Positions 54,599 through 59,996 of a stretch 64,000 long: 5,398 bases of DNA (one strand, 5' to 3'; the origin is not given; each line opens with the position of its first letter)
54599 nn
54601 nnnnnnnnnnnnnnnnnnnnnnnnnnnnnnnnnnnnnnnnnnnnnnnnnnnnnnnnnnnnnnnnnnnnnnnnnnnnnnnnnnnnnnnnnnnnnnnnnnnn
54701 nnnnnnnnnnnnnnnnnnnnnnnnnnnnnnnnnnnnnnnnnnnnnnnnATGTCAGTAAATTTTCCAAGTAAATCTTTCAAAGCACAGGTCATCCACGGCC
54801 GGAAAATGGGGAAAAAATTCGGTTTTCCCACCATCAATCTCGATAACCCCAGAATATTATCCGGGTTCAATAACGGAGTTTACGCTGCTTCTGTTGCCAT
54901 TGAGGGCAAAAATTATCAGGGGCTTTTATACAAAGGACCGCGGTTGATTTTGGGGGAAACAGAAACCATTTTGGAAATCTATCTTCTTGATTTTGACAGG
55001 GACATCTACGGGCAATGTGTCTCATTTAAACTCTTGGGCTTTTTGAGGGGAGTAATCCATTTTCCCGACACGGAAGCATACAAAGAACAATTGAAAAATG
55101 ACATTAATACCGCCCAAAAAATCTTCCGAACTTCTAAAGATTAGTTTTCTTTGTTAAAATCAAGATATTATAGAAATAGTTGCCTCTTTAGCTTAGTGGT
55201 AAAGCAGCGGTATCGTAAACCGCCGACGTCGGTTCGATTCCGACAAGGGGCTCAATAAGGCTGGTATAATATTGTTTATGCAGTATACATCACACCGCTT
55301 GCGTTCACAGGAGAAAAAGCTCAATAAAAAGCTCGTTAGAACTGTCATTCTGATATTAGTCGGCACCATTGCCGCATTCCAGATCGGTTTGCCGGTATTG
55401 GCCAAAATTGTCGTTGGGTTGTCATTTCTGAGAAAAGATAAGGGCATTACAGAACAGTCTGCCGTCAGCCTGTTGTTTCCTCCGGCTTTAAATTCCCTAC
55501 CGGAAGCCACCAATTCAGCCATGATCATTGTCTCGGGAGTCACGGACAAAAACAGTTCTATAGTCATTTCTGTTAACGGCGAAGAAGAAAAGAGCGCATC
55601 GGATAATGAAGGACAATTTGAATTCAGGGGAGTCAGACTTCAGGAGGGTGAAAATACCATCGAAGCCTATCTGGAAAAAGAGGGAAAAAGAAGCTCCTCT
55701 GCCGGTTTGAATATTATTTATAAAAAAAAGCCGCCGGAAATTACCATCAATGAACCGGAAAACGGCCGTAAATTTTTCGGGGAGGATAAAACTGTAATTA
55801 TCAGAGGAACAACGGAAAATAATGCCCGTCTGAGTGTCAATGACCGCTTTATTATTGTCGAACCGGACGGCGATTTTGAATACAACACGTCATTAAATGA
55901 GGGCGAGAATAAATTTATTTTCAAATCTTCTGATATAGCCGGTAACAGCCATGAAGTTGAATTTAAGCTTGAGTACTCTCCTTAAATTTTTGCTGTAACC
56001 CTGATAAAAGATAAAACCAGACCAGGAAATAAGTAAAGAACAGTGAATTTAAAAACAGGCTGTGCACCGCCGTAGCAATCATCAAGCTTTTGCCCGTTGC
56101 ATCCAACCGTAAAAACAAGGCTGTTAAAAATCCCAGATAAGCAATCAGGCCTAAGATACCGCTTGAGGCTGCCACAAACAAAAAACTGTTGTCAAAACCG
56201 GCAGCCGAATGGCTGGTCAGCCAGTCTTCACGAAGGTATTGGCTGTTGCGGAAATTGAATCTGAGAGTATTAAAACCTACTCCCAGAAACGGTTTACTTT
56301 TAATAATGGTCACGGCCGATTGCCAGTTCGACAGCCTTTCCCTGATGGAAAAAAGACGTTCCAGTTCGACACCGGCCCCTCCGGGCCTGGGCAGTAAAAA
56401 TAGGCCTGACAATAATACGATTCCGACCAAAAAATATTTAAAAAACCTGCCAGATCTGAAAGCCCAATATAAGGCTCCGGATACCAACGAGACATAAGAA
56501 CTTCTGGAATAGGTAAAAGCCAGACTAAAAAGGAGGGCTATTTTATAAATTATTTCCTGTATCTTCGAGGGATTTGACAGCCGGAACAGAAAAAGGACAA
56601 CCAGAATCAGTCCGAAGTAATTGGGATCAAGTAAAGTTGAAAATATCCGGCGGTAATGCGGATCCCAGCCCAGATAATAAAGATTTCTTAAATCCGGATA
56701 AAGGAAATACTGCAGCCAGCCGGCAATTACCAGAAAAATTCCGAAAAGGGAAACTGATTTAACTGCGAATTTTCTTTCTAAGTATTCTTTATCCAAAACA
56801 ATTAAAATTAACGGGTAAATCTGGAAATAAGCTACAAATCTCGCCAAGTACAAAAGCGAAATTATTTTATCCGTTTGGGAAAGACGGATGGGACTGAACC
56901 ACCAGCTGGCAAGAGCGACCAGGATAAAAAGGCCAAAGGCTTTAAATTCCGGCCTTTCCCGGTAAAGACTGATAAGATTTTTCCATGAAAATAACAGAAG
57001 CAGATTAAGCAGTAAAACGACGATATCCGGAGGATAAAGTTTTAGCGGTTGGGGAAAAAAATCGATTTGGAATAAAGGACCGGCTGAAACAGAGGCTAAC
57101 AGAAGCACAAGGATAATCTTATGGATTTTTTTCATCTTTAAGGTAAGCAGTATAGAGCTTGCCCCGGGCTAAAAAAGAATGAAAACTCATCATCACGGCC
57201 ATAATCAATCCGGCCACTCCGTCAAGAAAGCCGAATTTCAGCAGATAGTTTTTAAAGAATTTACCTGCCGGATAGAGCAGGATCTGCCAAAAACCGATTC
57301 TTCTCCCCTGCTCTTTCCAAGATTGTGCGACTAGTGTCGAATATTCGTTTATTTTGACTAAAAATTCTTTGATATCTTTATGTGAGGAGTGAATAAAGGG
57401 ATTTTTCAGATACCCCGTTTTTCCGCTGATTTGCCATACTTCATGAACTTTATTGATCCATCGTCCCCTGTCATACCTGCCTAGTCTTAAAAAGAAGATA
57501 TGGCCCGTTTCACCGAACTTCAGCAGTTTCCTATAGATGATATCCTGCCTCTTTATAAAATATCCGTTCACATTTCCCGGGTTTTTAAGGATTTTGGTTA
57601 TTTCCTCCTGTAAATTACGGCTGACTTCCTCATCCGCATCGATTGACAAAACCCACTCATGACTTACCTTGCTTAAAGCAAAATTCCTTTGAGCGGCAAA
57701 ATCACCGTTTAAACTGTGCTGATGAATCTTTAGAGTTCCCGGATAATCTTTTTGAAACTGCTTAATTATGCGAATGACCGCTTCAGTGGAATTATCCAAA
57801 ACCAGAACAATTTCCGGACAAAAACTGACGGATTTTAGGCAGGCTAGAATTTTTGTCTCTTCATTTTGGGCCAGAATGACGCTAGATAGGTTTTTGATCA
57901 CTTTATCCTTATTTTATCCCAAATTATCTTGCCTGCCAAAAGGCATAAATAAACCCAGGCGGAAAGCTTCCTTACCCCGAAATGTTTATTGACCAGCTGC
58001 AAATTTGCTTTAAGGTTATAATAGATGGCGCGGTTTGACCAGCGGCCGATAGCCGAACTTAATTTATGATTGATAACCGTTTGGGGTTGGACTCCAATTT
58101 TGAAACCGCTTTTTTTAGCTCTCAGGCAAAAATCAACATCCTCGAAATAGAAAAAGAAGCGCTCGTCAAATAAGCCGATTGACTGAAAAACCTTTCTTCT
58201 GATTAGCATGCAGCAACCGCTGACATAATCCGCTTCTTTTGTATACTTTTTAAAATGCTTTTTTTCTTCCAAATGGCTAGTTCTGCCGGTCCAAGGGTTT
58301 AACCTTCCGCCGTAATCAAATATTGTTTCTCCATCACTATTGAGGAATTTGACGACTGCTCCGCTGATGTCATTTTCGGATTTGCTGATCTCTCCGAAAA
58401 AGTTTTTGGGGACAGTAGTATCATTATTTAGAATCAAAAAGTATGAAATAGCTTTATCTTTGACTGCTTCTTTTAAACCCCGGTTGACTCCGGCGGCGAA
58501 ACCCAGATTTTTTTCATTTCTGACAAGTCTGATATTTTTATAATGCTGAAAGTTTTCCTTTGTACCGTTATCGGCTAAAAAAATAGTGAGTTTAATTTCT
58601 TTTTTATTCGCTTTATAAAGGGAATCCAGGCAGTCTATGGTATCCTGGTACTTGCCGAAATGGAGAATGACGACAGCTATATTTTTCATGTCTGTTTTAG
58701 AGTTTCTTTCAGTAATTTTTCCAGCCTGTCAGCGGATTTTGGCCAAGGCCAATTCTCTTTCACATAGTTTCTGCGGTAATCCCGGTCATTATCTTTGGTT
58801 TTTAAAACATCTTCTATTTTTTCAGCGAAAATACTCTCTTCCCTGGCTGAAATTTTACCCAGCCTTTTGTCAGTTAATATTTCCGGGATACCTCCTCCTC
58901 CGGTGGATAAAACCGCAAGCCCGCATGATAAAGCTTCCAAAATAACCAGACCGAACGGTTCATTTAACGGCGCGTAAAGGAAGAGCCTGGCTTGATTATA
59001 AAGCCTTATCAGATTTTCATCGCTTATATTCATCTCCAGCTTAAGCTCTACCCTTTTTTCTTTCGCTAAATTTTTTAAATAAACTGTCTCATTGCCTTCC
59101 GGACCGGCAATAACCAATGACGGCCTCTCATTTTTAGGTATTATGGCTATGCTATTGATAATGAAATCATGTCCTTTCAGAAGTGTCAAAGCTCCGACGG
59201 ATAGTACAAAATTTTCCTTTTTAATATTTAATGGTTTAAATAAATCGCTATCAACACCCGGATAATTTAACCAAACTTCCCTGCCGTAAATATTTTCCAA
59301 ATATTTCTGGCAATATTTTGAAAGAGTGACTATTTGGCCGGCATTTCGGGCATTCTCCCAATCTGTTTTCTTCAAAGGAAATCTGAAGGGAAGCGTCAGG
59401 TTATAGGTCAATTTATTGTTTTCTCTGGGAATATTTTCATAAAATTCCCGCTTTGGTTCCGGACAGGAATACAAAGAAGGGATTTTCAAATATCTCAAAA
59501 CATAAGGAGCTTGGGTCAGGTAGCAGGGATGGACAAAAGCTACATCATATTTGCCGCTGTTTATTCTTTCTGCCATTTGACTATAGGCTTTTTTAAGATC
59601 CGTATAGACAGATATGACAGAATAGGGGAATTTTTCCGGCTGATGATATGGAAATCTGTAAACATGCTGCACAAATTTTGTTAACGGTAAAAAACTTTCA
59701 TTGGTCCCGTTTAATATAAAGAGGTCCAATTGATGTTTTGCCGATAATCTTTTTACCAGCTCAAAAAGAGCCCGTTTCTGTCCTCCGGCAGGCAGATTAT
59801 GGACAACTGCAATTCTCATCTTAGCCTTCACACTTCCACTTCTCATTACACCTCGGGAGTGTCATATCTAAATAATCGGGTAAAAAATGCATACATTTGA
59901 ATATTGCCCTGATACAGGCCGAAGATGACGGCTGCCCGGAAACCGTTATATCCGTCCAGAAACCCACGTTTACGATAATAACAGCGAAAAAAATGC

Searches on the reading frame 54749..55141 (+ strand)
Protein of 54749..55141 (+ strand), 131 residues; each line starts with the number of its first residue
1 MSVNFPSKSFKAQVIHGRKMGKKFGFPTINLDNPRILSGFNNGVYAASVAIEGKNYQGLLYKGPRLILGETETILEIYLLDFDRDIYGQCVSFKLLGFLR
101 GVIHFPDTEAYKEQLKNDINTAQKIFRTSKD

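Call 66: search_protein_families(library=pfam, proteins=[window:54749-55141:+], max_evalue=0.0001)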
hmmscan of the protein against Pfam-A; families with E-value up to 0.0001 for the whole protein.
window:54749-55141:+ (131 aa): 1 family
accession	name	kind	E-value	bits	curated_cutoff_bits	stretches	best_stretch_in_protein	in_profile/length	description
PF01687.23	Flavokinase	-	7.6e-29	100.9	19.6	1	9-126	6-124/124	Riboflavin kinase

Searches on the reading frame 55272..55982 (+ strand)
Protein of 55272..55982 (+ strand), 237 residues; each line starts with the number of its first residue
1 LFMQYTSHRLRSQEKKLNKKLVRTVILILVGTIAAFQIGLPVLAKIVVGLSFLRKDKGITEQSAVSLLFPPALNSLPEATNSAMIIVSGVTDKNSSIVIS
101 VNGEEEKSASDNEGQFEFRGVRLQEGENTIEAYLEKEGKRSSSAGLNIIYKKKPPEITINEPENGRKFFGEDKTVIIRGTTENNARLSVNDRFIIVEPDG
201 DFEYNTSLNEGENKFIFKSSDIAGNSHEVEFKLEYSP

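Call 66: search_protein_families(library=pfam, proteins=[window:55272-55982:+], max_evalue=0.0001)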
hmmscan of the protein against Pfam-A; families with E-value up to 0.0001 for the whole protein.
window:55272-55982:+ (237 aa): 2 families
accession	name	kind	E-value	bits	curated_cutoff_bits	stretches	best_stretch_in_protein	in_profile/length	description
PF09136.16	Glucodextran_B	-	3.3e-17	62.6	27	2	155-229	1-75/83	Glucodextranase, domain B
PF19077.6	Big_13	-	9.9e-06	26.4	27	0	197-231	59-96/102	Bacterial Ig-like domain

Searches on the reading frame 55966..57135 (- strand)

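Call 66: search_protein_families(library=pfam, proteins=[window:55966-57135:-], max_evalue=0.0001)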
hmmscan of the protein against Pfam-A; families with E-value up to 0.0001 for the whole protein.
window:55966-57135:- (390 aa): 1 family
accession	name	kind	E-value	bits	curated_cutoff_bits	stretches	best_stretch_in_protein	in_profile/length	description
PF04932.20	Wzy_C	-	1e-15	58.2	31.7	1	199-334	4-149/149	O-Antigen ligase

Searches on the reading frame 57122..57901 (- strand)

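Call 66: search_protein_families(library=pfam, proteins=[window:57122-57901:-], max_evalue=0.0001)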
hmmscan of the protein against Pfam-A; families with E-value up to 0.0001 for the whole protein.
window:57122-57901:- (260 aa): 1 family
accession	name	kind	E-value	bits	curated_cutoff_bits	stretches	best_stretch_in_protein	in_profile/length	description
PF00535.33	Glycos_transf_2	-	2.6e-14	54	23.3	1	8-118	3-118/168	Glycosyl transferase family 2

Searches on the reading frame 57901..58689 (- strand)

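Call 66: search_protein_families(library=pfam, proteins=[window:57901-58689:-], max_evalue=0.0001)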
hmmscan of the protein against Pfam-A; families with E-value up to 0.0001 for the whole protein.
window:57901-58689:- (263 aa): 3 families
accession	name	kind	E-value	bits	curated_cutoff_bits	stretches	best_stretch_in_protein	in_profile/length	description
PF00535.33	Glycos_transf_2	-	1.4e-13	51.6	23.3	1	6-171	2-167/168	Glycosyl transferase family 2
PF13632.12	Glyco_trans_2_3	-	7.3e-10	39.4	27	1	83-250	1-165/198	Glycosyl transferase family group 2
PF13641.12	Glyco_tranf_2_3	-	1.4e-09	38.8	27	1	47-208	48-211/230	Glycosyltransferase like family 2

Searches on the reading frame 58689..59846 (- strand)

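Call 66: search_protein_families(library=pfam, proteins=[window:58689-59846:-], max_evalue=0.0001)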
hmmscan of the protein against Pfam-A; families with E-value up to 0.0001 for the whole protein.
window:58689-59846:- (386 aa): 4 families
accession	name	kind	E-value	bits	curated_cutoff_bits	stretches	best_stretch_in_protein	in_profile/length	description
PF00534.26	Glycos_transf_1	-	1.5e-28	99.9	26.4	1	203-360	6-168/172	Glycosyl transferases group 1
PF13692.12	Glyco_trans_1_4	-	1.4e-18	67.9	27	1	213-349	3-141/142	Glycosyl transferases group 1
PF20706.3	GT4-conflict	-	1.3e-07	31.4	26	1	190-341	173-335/385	Family 4 Glycosyltransferase in conflict systems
PF13439.12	Glyco_transf_4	-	5.7e-07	30.1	28.5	1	21-201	2-169/170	Glycosyltransferase Family 4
